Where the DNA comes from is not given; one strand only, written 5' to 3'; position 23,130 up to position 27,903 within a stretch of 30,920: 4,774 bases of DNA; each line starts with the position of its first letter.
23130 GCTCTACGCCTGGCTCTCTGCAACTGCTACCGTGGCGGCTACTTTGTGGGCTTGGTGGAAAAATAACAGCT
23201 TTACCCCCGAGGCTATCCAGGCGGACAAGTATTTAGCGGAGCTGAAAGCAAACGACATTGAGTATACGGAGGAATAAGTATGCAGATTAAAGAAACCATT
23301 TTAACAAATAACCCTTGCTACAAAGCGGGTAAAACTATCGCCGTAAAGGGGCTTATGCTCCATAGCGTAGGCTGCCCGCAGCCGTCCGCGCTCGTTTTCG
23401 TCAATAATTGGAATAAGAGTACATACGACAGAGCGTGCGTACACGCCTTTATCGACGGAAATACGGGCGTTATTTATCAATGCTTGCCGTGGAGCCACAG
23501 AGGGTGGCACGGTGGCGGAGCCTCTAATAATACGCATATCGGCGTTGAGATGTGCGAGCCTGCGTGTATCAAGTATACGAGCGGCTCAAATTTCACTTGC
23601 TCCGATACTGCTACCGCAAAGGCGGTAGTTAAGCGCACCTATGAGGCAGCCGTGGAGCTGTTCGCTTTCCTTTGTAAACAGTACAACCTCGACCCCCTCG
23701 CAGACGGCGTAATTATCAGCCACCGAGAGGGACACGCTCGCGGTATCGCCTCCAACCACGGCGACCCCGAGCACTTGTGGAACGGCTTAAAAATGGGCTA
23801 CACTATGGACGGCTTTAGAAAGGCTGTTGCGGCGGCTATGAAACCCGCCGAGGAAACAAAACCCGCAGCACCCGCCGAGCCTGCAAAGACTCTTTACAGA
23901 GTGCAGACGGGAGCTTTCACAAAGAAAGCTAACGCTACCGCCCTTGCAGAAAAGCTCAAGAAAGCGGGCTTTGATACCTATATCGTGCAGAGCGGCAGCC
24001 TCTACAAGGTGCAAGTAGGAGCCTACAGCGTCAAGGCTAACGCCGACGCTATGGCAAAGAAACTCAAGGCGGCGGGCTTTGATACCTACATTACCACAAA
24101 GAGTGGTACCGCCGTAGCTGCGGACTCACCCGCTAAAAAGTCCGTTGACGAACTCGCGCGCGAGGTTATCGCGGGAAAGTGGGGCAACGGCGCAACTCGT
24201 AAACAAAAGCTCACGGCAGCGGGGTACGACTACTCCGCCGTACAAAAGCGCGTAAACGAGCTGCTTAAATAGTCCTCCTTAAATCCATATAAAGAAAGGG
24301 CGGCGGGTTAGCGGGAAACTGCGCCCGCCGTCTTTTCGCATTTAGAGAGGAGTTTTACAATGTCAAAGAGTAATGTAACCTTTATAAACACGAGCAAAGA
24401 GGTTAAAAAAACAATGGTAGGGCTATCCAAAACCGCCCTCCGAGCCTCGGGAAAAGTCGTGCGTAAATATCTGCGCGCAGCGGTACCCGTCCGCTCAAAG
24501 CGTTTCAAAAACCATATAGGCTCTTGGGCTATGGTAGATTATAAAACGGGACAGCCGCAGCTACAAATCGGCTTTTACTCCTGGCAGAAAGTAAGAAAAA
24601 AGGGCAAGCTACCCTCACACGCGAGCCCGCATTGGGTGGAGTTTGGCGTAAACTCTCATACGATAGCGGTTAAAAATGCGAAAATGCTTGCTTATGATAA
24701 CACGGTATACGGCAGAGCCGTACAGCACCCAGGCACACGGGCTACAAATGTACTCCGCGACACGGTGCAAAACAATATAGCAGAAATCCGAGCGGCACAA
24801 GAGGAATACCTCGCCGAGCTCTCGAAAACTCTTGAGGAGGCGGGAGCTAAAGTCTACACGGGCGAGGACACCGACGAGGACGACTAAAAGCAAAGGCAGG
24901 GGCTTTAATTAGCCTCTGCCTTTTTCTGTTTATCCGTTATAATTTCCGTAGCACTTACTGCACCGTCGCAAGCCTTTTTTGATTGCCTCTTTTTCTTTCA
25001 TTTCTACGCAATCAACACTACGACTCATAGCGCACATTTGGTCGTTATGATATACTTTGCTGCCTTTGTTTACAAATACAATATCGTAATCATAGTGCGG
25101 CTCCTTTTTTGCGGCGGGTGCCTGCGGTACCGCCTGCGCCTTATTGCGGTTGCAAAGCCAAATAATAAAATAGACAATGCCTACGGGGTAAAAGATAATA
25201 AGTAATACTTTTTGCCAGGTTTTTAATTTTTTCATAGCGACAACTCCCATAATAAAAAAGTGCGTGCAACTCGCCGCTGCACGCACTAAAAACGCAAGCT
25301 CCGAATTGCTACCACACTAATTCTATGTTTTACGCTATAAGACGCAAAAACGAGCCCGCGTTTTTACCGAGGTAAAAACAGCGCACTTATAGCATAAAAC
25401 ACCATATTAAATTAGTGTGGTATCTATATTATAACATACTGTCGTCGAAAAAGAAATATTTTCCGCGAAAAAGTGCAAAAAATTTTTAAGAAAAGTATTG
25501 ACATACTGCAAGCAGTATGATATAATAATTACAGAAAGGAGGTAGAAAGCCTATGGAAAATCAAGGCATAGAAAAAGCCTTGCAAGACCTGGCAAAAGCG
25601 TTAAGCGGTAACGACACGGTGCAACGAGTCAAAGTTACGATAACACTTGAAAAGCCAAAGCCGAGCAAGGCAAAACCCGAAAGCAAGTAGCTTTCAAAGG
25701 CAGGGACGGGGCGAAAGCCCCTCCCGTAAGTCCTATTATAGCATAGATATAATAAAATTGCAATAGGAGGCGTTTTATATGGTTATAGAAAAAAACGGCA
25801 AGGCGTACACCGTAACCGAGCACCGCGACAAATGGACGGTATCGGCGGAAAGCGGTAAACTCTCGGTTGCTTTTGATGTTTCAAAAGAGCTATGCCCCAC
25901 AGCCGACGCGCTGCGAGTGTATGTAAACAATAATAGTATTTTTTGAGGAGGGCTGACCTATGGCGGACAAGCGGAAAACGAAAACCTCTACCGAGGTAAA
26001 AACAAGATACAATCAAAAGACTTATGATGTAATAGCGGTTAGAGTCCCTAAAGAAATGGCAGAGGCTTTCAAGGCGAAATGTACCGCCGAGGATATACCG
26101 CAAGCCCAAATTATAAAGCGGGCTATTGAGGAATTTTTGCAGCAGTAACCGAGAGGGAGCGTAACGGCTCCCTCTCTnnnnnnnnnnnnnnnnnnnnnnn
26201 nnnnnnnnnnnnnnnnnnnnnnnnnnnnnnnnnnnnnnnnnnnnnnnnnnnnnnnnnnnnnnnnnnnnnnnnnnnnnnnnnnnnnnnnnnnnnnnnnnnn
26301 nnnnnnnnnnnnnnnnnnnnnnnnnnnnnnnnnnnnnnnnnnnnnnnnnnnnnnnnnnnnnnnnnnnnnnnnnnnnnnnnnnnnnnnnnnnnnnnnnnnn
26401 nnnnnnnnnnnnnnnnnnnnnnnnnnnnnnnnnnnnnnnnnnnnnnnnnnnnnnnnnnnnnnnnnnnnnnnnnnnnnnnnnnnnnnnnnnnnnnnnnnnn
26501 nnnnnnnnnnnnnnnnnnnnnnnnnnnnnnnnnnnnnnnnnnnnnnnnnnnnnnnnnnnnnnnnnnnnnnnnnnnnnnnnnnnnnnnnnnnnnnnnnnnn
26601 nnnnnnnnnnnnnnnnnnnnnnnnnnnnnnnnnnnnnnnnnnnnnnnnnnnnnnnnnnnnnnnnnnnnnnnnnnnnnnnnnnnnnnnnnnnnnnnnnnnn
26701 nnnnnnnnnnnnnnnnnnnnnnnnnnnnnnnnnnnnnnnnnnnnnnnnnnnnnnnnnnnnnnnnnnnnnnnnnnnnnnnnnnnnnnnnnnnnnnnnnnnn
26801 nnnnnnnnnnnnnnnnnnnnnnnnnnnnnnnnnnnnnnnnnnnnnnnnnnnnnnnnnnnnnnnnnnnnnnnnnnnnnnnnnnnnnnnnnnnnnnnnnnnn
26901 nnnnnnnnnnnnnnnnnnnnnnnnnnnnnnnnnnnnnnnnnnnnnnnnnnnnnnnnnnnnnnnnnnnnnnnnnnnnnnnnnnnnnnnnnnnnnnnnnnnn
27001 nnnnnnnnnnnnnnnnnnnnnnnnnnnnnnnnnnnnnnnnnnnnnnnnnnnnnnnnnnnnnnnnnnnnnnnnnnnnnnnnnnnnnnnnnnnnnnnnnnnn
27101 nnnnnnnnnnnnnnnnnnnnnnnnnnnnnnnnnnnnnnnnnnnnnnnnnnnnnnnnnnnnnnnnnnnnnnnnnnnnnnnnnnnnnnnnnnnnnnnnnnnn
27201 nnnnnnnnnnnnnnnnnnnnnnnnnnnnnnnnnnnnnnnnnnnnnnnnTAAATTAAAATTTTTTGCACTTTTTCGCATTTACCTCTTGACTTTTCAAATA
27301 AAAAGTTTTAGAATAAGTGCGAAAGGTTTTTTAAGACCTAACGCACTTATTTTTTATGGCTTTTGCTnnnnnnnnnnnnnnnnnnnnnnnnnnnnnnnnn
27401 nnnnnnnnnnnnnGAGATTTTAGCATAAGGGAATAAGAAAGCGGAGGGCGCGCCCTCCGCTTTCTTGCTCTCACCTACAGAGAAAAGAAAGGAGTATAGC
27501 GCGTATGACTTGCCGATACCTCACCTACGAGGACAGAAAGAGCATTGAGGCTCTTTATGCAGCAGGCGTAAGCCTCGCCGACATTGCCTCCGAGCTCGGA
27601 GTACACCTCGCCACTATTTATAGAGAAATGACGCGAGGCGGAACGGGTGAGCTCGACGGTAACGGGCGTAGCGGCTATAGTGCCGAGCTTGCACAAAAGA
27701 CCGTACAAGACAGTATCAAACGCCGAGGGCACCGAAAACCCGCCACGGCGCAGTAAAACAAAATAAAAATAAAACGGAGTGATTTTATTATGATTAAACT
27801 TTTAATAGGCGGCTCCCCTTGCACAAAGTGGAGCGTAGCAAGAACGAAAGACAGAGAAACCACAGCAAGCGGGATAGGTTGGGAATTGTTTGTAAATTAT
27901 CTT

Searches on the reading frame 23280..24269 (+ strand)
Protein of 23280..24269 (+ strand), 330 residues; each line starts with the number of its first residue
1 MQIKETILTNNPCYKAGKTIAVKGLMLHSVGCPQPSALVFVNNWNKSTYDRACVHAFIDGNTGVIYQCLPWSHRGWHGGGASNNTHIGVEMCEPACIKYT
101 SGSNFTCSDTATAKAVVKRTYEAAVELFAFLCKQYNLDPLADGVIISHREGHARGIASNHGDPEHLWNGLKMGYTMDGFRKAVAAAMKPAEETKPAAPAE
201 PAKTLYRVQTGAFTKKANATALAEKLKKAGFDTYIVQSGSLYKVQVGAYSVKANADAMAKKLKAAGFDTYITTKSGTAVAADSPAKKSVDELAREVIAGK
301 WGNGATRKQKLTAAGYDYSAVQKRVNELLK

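Call 12: search_protein_families(library=phrogs, proteins=[window:23280-24269:+], max_evalue=0.00001)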
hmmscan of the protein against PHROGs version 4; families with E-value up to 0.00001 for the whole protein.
window:23280-24269:+ (330 aa): 13 families
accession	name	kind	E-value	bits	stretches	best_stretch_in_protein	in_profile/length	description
phrog_15001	-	lysis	2.6e-62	212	1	1-330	15-367/367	endolysin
phrog_7698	-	lysis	3.1e-48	166.2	1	6-330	10-315/316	endolysin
phrog_1794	-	lysis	1.8e-43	150.3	1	2-253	36-252/336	amidase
phrog_5182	-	lysis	1.9e-28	101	1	3-211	11-211/321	endolysin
phrog_20388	-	lysis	3.4e-21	76.8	1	87-287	269-462/527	endolysin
phrog_2338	-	lysis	8.2e-16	59.3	1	9-207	14-200/346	endolysin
phrog_16241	-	lysis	1.1e-15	59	1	254-329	160-238/290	endolysin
phrog_1493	-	lysis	1.2e-13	52.1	1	54-289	69-239/394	endolysin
phrog_833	-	lysis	1.1e-12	49.2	1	7-245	13-249/294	endolysin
phrog_670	-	lysis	1.5e-12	48.2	1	39-216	130-278/596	endolysin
phrog_3861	-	lysis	5.3e-11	43.1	1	267-330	180-236/455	amidase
phrog_9611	-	lysis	2.5e-10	41.4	1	5-255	5-236/246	endolysin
phrog_14048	-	lysis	7.1e-06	26.9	1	10-260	17-259/305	endolysin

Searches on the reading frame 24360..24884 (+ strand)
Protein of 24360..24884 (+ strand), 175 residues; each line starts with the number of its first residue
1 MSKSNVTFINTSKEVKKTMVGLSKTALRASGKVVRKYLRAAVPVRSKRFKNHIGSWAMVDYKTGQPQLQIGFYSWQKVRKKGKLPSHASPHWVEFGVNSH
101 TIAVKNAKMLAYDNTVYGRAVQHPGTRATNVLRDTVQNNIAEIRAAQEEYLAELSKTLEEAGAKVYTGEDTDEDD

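Call 32: search_protein_families(library=pfam, proteins=[window:24360-24884:+], max_evalue=0.001)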
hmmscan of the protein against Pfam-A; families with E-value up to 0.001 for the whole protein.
window:24360-24884:+ (175 aa): 1 family
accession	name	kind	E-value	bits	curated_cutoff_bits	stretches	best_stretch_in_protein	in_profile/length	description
PF04883.17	HK97-gp10_like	-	0.00078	20.8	21.4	0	10-96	5-78/78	Bacteriophage HK97-gp10, putative tail-component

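Call 64: search_protein_families(library=phrogs, proteins=[window:24360-24884:+], max_evalue=0.001)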
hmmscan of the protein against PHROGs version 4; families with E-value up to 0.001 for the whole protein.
window:24360-24884:+ (175 aa): 0 families

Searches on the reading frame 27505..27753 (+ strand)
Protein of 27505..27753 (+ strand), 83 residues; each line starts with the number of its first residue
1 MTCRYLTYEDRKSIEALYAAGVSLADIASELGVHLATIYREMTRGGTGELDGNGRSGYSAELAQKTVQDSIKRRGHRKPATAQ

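Call 12: search_protein_families(library=phrogs, proteins=[window:27505-27753:+], max_evalue=0.00001)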
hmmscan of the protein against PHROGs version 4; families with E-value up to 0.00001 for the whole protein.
window:27505-27753:+ (83 aa): 4 families
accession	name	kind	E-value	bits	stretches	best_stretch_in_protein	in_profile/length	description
phrog_11420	-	DNA, RNA and nucleotide metabolism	8.5e-37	126.2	1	1-80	2-81/82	DNA binding protein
phrog_4646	-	integration and excision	2.8e-15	57.4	1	3-81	4-84/344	transposase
phrog_664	-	DNA, RNA and nucleotide metabolism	2.7e-07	31.6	1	6-47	85-126/210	DNA binding protein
phrog_517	-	DNA, RNA and nucleotide metabolism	3.2e-06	29.1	1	6-41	86-121/128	HTH DNA binding protein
